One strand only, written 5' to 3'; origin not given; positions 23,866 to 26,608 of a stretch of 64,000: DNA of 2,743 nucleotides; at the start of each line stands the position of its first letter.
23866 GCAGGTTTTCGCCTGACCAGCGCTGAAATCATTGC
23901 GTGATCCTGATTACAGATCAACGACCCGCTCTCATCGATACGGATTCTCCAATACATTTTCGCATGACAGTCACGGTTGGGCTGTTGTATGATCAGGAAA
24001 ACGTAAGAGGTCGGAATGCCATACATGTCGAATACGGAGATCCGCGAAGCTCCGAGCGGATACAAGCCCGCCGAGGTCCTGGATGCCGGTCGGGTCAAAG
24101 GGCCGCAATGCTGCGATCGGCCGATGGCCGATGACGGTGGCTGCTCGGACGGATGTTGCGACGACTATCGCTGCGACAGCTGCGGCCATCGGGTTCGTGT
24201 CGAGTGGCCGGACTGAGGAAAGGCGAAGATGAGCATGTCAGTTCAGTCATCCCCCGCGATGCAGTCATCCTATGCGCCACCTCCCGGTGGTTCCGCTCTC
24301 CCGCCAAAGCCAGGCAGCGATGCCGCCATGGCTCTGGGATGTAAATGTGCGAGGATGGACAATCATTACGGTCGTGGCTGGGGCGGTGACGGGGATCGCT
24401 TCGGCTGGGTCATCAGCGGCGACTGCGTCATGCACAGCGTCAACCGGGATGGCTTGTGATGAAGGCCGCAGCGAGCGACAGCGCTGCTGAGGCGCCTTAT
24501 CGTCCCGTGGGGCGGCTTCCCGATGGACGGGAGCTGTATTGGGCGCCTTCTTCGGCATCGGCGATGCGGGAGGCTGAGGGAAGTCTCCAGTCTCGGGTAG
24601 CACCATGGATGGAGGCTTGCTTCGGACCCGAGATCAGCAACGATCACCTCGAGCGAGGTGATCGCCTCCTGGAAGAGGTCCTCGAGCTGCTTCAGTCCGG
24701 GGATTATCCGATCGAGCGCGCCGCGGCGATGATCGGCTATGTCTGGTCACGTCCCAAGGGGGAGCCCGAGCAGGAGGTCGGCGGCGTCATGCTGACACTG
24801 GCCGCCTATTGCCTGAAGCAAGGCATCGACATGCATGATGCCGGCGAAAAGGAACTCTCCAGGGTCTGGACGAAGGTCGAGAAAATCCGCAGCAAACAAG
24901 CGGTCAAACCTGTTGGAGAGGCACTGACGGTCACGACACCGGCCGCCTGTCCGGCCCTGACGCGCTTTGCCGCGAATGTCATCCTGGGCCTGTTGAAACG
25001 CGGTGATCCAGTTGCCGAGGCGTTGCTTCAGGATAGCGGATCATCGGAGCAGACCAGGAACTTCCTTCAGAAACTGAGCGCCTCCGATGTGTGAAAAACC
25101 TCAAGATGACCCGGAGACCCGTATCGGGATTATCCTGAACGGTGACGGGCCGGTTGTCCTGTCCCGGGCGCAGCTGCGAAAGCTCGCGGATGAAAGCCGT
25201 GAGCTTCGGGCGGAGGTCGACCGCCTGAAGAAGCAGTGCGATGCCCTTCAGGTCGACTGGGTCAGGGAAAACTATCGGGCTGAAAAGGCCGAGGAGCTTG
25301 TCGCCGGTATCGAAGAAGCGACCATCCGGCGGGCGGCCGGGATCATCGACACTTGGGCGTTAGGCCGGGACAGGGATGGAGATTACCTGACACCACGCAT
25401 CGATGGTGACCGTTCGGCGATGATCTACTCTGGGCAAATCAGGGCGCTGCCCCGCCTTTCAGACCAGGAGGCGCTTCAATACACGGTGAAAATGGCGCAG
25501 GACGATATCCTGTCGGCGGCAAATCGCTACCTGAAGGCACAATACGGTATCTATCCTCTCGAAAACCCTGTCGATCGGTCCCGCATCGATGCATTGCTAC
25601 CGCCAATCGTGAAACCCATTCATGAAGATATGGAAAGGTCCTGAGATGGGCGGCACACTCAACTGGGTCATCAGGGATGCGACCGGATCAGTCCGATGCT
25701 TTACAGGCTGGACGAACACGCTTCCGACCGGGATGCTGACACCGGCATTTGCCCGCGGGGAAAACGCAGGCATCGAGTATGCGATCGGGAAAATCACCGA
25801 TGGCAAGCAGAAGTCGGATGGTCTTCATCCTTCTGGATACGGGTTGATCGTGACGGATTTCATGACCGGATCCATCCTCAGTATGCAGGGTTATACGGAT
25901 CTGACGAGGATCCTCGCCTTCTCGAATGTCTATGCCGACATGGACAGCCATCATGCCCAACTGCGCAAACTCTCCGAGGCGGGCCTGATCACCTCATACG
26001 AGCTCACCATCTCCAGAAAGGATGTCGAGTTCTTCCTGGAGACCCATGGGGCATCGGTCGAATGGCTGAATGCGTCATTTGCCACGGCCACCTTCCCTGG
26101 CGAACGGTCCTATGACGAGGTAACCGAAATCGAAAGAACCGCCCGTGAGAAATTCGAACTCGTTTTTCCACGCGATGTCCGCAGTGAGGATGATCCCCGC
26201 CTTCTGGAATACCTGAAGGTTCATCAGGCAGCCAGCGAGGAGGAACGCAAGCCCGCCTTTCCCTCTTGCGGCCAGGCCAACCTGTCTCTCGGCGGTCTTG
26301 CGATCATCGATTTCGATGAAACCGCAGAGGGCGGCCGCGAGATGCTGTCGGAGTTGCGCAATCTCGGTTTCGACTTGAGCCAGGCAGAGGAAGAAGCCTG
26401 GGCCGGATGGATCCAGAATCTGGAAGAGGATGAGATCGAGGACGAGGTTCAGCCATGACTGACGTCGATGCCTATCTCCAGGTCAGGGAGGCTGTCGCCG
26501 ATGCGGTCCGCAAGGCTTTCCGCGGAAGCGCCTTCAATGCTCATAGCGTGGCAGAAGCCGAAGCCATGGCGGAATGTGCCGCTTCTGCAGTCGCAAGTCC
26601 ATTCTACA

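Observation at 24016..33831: About 10-kb co-directional, translationally coupled operon of about 18 small unknown genes with an orphan LuxI-type AHL synthase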

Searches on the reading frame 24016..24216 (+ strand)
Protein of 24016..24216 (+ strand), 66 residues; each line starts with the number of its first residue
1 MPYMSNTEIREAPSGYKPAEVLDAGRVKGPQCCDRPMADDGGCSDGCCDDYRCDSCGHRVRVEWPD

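Call 3: search_protein_families(library=pfam, max_evalue=0.1, proteins=[window:24016-24216:+])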
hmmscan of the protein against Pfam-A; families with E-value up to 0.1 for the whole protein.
window:24016-24216:+ (66 aa): 0 families

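Call 12: search_protein_families(library=phrogs, max_evalue=0.001, proteins=[window:24016-24216:+])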
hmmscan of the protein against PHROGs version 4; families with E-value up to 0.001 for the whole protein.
window:24016-24216:+ (66 aa): 0 families

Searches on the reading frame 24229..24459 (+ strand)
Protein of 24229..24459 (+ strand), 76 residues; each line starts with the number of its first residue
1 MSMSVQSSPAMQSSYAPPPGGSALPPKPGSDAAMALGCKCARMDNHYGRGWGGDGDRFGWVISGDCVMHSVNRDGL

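Call 3: search_protein_families(library=pfam, max_evalue=0.1, proteins=[window:24229-24459:+])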
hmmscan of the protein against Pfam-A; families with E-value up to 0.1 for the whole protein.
window:24229-24459:+ (76 aa): 0 families

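Call 12: search_protein_families(library=phrogs, max_evalue=0.001, proteins=[window:24229-24459:+])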
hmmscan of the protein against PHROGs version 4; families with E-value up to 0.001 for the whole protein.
window:24229-24459:+ (76 aa): 0 families

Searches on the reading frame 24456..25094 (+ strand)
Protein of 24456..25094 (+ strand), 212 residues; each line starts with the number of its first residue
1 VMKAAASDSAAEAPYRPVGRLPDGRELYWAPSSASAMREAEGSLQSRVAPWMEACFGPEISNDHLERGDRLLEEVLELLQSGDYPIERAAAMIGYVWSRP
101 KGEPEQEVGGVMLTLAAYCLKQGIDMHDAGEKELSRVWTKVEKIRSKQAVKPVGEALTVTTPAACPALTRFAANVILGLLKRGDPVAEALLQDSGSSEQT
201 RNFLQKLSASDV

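Call 3: search_protein_families(library=pfam, max_evalue=0.1, proteins=[window:24456-25094:+])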
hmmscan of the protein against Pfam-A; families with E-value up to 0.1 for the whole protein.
window:24456-25094:+ (212 aa): 0 families

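Call 12: search_protein_families(library=phrogs, max_evalue=0.001, proteins=[window:24456-25094:+])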
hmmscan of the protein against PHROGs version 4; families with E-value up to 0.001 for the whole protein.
window:24456-25094:+ (212 aa): 2 families
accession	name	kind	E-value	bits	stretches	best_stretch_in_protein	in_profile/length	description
phrog_14118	-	unknown function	5.3e-52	178.3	1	32-167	154-293/371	-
phrog_8593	-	unknown function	2.5e-48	166.2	1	34-157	37-160/487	-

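Call 15: search_dna_similar(query=window:24456-25094:+, collection=phages, mode=protein, max_rows=30, max_evalue=0.001)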
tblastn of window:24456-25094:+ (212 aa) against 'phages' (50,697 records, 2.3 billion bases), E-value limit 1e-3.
Records with a match: 90; places in all: 90; records where one place covers at least 80% of the query: 0.
Best place of each record, by identity: 60-80% 2; <60% 88.
By first word of the organism name: Caulobacter 43; Pseudomonas 15; Rhizobium 7; Xanthomonas 6; Brevundimonas 5; Burkholderia 3; Ralstonia 2; Acidovorax 2; Bertelyvirus 2; Microcystis 1; and 4 more.
By host as written in the record: Caulobacter vibrioides CB15 22; Caulobacter crescentus 10; Pseudomonas putida KT2440 and Paw85 9; Caulobacter crescentus NA1000 6; Caulobacter vibrioides 6; - 4; Pseudomonas syringae 7C 4; Brevundimonas pondensis LVF1 4; and 18 more.
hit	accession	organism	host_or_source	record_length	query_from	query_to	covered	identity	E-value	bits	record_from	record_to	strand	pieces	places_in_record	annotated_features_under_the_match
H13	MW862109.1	Pseudomonas phage Medea1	Pseudomonas syringae pv. tomato Pst235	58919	44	177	63%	54.4%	5e-37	142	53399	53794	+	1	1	hypothetical protein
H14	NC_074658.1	Pseudomonas phage Medea1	Pseudomonas syringae pv. tomato Pst235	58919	44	177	63%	54.4%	5e-37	142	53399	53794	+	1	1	hypothetical protein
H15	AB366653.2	Ralstonia phage phiRSL1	-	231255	43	185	67%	49.0%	7e-36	139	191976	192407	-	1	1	hypothetical protein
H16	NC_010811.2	Ralstonia phage phiRSL1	-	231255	43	185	67%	49.0%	7e-36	139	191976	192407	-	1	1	hypothetical protein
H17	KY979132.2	Acidovorax phage ACP17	Acidovorax citrulli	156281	39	153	54%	60.0%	5e-36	139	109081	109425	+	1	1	hypothetical protein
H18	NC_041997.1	Acidovorax phage ACP17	Acidovorax citrulli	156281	39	153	54%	60.0%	5e-36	139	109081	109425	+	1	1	hypothetical protein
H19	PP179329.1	Pseudomonas phage Orisa01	Pseudomonas syringae 7C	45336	43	162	57%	56.7%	7e-36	138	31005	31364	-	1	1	hypothetical protein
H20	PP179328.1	Pseudomonas phage Orisa02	Pseudomonas syringae 7C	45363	43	162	57%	56.7%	7e-36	138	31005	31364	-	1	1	hypothetical protein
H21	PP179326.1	Pseudomonas phage Orimi01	Pseudomonas syringae 7C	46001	43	162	57%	56.7%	7e-36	138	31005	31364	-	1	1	hypothetical protein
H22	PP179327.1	Pseudomonas phage Orisa03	Pseudomonas syringae 7C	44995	43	162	57%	56.7%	8e-36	138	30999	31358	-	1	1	hypothetical protein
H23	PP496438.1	Pseudomonas phage vB_PpuM-SKa-4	Pseudomonas putida KT2440 and Paw85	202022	48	209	76%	40.7%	3e-22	100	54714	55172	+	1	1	hypothetical protein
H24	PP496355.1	Microcystis phage Mvi-Yong1342-1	Microcystis viridis FACHB-1342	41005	42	157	55%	56.4%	1e-32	129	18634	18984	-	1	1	hypothetical protein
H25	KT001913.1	Caulobacter phage Sansa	Caulobacter crescentus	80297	29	157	61%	50.0%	1e-31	126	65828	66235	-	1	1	hypothetical protein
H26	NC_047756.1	Caulobacter phage Sansa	Caulobacter crescentus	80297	29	157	61%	50.0%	1e-31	126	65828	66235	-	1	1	hypothetical protein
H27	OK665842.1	Burkholderia phage BgManors32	Burkholderia gladioli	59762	38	152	54%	55.1%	2e-30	123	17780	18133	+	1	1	hypothetical protein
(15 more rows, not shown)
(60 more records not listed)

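Call 48: find_homologous_proteins(query=window:24456-25094:+)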
Query window:24456-25094:+ (212 aa): 927 proteins with E <= 0.001 among 1770 candidates; the best 120 are listed.
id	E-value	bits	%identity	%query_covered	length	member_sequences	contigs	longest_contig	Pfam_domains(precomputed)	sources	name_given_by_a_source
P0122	7.2e-134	461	100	100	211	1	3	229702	-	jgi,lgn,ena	-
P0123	1.2e-56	209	80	54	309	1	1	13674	-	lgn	-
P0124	2.5e-56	208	66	73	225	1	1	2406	-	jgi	jgi:hypothetical protein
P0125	8.4e-56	206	62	80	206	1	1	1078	-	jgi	jgi:hypothetical protein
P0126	1.6e-55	206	74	61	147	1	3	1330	-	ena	-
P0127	4.3e-55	204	62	77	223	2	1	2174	-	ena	-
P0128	5.2e-55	204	66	69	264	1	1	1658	-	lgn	-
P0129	1.0e-54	203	72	58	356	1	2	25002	-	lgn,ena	-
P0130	1.7e-54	202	76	57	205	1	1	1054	-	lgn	-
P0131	2.0e-54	202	73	58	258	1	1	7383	-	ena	-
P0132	5.0e-54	201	68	67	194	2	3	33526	-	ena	-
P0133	7.1e-54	200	73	57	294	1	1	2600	-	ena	-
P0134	1.1e-53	200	73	59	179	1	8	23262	-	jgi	jgi:hypothetical protein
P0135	1.5e-53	199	76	57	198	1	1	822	-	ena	-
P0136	1.6e-53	199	73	57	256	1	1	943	PF14354.14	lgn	-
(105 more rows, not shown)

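Call 52: search_solved_structures(query=window:24456-25094:+, max_evalue=1)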
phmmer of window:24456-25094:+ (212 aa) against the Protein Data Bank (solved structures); distinct sequences matched with E-value up to 1: 0.

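Call 72: search_solved_structures(query=A1, max_evalue=1)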
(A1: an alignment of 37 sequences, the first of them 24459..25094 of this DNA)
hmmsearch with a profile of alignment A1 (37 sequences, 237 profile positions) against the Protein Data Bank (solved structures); distinct sequences matched with E-value up to 1: 0.

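Call 74: search_protein_families(library=ncbifam, max_evalue=0.01, proteins=[window:24459-25094:+])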
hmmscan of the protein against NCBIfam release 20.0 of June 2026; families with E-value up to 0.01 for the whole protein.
window:24459-25094:+ (211 aa): 0 families

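Call 78: predict_structure(alignment_id=A1)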
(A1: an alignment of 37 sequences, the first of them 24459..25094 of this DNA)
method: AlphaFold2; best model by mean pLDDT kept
length: 211 residues; sequences in the alignment: 37
mean_pLDDT: 72.5   pTM: 0.32
mean pLDDT of the five models: 72.5, 71.1, 69.1, 66.2, 62.0
residues with pLDDT >= 90: 20; 70-90: 99; 50-70: 84; < 50: 8
segments of 3 or more residues with pLDDT < 50: 1-3
pLDDT, mean of each block of 10 residues (from residue 1): 47 74 80 52 63 66 61 67 75 69 61 64 77 77 85 72 83 91 91 86 86 51
secondary structure, 60 per line:
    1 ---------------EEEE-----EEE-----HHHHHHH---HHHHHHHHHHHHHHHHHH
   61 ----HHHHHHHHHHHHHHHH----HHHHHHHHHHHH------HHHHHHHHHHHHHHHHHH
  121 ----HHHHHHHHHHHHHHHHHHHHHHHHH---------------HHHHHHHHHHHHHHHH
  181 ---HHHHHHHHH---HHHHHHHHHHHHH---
elements in order: E16-19 E25-27 H33-39 H43-60 H65-80 H85-96 H103-120 H125-149 H165-180 H184-192 H196-208

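Call 81: fold_search(model_id=the predicted structure, library=pdb)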
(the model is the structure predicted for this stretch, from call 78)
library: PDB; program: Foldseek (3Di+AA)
matches with E <= 10: 35; with E <= 0.001: 0
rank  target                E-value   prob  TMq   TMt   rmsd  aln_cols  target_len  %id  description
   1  9ee2_L                8.8e-01  0.08  0.13  0.13  13.2       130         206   14  HIV CA - FSFG peptide (14 mM) (released 2026-03-18)
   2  9uew_A                2.0e+00  0.04  0.12  0.12  18.1       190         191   10  Wild-type Bacillus megaterium Penicillin G Acylase with Non-Covalently Bound Phenylacetic Acid (released 2026-02-18)
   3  8xvl_R                2.2e+00  0.04  0.16  0.09  32.3       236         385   12  Cryo-EM structure of ETAR bound with Zibotentan (released 2024-08-28)
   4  8amz_P                2.3e+00  0.07  0.17  0.09  20.6       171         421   14  Spinach 19S proteasome (released 2022-08-24)
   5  6yxx_Af               2.5e+00  0.14  0.10  0.15   7.8        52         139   21  State A of the Trypanosoma brucei mitoribosomal large subunit assembly intermediate (released 2020-10-14)
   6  5f3p_A                2.5e+00  0.10  0.16  0.17   9.9       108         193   14  Crystal structure of a noncanonical Dicer protein from Entamoeba histolytica (released 2017-02-08)
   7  3dfz_B                3.7e+00  0.12  0.20  0.21  12.9       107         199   12  SirC, precorrin-2 dehydrogenase (released 2008-10-21)
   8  7aoi_Af               4.6e+00  0.08  0.12  0.17  11.3        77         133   18  Trypanosoma brucei mitochondrial ribosome large subunit assembly intermediate (released 2020-12-02)
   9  8rv0                  4.6e+00  0.06  0.20  0.11  14.4       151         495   14  Crystal structure of octaheme nitrite reductase from Trichlorobacter ammonificans in complex with nitrite (released 2024-03-27)
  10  3dfz_A                4.9e+00  0.10  0.20  0.21  13.4       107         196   11  SirC, precorrin-2 dehydrogenase (released 2008-10-21)
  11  1lj2_A                5.2e+00  0.10  0.21  0.37  18.7       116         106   12  Recognition of eIF4G by Rotavirus NSP3 reveals a basis for mRNA circularization (released 2002-07-05)
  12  6ch2_E                5.5e+00  0.05  0.16  0.22  17.2       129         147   18  Crystal structure of the cytoplasmic domain of FlhA and FliT-FliD complex (released 2018-05-16)
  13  3c4t                  6.1e+00  0.03  0.14  0.13  12.1       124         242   11  Structure of RNaseIIIb and dsRNA binding domains of mouse Dicer (released 2008-02-19)
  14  6nvy_A                6.1e+00  0.02  0.14  0.15  18.1       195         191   11  Crystal structure of penicillin G acylase from Bacillus thermotolerans (released 2019-07-03)
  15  2af7_B                6.9e+00  0.02  0.11  0.17  13.2       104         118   14  Crystal structure of the gamma-carboxymuconolactone decarboxylase from Methanobacterium thermoautotrophicum. Northeast (released 2005-08-09)
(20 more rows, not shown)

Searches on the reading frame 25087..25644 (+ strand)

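Call 3: search_protein_families(library=pfam, max_evalue=0.1, proteins=[window:25087-25644:+])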
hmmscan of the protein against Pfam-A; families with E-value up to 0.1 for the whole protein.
window:25087-25644:+ (185 aa): 2 families
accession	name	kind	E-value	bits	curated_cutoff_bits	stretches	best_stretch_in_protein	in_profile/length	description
PF09738.14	LRRFIP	-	0.016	15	28.2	1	29-62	224-257/300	LRRFIP family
PF14197.11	Cep57_CLD_2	-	0.094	13.3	27.1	0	27-52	37-62/67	Centrosome localisation domain of PPC89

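Call 12: search_protein_families(library=phrogs, max_evalue=0.001, proteins=[window:25087-25644:+])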
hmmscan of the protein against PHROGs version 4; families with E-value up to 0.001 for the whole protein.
window:25087-25644:+ (185 aa): 0 families

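Call 74: search_protein_families(library=ncbifam, max_evalue=0.01, proteins=[window:25087-25644:+])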
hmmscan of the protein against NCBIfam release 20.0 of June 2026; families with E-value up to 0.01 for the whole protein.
window:25087-25644:+ (185 aa): 0 families

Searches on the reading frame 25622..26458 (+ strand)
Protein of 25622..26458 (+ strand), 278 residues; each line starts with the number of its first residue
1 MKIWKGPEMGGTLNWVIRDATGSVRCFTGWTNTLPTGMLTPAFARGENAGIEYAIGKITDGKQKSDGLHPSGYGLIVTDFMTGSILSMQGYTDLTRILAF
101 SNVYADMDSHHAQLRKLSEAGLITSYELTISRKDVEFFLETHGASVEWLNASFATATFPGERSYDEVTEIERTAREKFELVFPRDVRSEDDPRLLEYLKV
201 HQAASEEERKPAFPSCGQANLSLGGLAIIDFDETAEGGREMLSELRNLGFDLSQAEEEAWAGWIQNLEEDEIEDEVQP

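Call 3: search_protein_families(library=pfam, max_evalue=0.1, proteins=[window:25622-26458:+])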
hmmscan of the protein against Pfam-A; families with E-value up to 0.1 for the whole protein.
window:25622-26458:+ (278 aa): 0 families

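Call 12: search_protein_families(library=phrogs, max_evalue=0.001, proteins=[window:25622-26458:+])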
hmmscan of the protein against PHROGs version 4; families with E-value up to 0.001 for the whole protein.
window:25622-26458:+ (278 aa): 0 families

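Call 36: find_related_loci(query=window:25622-26458:+, collection=viral_contigs, flank=10000)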
Query window:25622-26458:+ (278 aa) in viral_contigs; peptide patterns used: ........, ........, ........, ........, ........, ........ (x = any residue, [..] = any of these).
45 stretches matched a pattern, but none encodes a relative of the query by tblastn (E <= 1e-3).

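Call 74: search_protein_families(library=ncbifam, max_evalue=0.01, proteins=[window:25646-26458:+])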
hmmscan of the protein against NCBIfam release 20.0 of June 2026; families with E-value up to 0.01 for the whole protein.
window:25646-26458:+ (270 aa): 0 families
